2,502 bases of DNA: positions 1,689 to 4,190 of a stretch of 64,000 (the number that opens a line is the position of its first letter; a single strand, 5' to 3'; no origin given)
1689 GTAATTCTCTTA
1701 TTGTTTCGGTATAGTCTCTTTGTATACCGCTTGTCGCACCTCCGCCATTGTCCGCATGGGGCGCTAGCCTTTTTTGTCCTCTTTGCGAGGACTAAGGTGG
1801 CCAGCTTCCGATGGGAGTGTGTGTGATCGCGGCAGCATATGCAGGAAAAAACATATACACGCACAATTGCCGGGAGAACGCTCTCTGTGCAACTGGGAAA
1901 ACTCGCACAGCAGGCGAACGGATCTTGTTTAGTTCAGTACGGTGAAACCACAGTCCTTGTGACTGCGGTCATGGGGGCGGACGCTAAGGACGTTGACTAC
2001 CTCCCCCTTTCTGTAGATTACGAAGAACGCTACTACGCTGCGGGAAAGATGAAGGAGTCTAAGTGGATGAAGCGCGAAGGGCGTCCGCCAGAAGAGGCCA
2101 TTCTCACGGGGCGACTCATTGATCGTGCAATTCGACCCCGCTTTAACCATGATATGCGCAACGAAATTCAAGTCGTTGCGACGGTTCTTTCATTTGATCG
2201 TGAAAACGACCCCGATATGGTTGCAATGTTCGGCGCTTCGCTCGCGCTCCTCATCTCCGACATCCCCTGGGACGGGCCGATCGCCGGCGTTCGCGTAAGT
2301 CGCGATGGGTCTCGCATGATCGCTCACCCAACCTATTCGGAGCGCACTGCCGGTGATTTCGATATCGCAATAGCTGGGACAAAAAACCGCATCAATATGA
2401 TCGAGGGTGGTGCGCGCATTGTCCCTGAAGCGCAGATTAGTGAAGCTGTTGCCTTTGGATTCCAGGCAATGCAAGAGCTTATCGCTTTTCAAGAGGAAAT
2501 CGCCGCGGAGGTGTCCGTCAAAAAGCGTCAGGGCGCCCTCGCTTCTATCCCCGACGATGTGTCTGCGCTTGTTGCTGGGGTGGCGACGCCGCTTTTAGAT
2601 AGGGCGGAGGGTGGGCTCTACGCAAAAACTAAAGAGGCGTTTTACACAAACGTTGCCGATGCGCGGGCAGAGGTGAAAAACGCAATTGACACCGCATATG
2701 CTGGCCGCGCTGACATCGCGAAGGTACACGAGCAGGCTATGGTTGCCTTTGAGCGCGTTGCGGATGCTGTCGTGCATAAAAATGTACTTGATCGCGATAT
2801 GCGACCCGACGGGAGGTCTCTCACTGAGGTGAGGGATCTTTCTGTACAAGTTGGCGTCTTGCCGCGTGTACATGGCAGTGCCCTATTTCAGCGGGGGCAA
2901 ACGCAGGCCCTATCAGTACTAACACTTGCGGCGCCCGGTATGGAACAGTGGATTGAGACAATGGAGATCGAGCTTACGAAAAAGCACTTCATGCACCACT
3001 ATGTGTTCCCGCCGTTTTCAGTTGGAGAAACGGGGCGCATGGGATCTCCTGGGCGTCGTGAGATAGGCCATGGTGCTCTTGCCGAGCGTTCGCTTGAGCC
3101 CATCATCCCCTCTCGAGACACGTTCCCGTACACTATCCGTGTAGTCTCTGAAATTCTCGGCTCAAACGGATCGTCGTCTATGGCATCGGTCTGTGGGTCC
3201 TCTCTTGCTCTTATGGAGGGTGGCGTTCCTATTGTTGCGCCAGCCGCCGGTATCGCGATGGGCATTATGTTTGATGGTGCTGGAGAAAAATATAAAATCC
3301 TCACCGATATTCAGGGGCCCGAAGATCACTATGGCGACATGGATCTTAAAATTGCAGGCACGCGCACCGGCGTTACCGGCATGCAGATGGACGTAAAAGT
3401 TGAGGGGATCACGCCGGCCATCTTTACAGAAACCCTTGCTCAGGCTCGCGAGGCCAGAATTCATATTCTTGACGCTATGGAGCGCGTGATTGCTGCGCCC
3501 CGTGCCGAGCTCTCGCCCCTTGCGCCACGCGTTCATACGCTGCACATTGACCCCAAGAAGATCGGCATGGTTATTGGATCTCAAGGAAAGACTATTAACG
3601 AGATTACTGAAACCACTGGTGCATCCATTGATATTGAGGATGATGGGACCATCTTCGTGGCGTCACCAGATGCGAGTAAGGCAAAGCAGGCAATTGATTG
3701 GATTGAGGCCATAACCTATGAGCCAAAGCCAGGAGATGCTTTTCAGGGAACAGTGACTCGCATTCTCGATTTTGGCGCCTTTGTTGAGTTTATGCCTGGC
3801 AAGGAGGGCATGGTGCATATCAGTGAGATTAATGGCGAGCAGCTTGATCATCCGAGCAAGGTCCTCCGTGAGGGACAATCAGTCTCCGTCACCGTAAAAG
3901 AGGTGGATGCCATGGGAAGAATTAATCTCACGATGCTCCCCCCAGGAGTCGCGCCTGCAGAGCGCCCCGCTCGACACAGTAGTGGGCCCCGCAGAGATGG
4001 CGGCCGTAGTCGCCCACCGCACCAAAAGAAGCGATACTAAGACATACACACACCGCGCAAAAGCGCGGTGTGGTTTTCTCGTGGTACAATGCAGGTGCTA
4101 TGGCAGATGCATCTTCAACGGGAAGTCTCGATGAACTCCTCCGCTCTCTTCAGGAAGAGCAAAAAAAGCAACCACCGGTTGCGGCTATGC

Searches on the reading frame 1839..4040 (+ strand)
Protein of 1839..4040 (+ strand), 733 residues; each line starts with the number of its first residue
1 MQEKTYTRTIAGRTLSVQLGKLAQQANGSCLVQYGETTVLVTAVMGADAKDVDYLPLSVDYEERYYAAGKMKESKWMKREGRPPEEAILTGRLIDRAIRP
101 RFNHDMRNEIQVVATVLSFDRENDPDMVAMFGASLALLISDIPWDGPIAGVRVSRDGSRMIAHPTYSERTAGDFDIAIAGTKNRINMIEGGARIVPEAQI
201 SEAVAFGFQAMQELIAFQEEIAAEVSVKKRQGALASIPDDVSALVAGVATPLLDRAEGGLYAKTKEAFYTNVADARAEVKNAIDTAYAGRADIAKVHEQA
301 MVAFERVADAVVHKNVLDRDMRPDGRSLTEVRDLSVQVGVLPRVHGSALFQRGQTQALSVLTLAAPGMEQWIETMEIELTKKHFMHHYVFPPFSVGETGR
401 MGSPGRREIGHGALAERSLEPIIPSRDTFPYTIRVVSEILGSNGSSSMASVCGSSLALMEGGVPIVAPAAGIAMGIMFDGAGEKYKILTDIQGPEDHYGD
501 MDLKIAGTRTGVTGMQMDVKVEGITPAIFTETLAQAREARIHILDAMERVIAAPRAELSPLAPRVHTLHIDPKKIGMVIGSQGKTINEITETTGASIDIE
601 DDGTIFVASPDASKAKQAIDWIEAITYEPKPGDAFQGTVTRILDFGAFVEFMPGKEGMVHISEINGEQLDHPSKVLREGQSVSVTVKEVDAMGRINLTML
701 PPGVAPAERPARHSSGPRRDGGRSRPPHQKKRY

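Call 91: search_protein_families(library=pfam, proteins=[window:1839-4040:+], max_evalue=0.0001)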
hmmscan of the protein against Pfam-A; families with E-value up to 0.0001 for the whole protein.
window:1839-4040:+ (733 aa): 5 families
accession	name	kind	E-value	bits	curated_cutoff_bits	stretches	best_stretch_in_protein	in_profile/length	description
PF01138.27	RNase_PH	-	3.7e-55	186.3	25.5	2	12-143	2-130/130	3' exoribonuclease family, domain 1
PF00575.29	S1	-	6.4e-16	58.9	22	1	628-698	1-72/74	S1 RNA binding domain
PF03725.20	RNase_PH_C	-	2.8e-14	53.2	20.8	1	146-209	1-66/67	3' exoribonuclease family, domain 2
PF00013.35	KH_1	-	3.3e-12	46.4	21.5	1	566-623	2-65/66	KH domain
PF23459.1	S1_RRP5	-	2.1e-08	35.1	27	1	630-692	2-64/72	RRP5 S1 domain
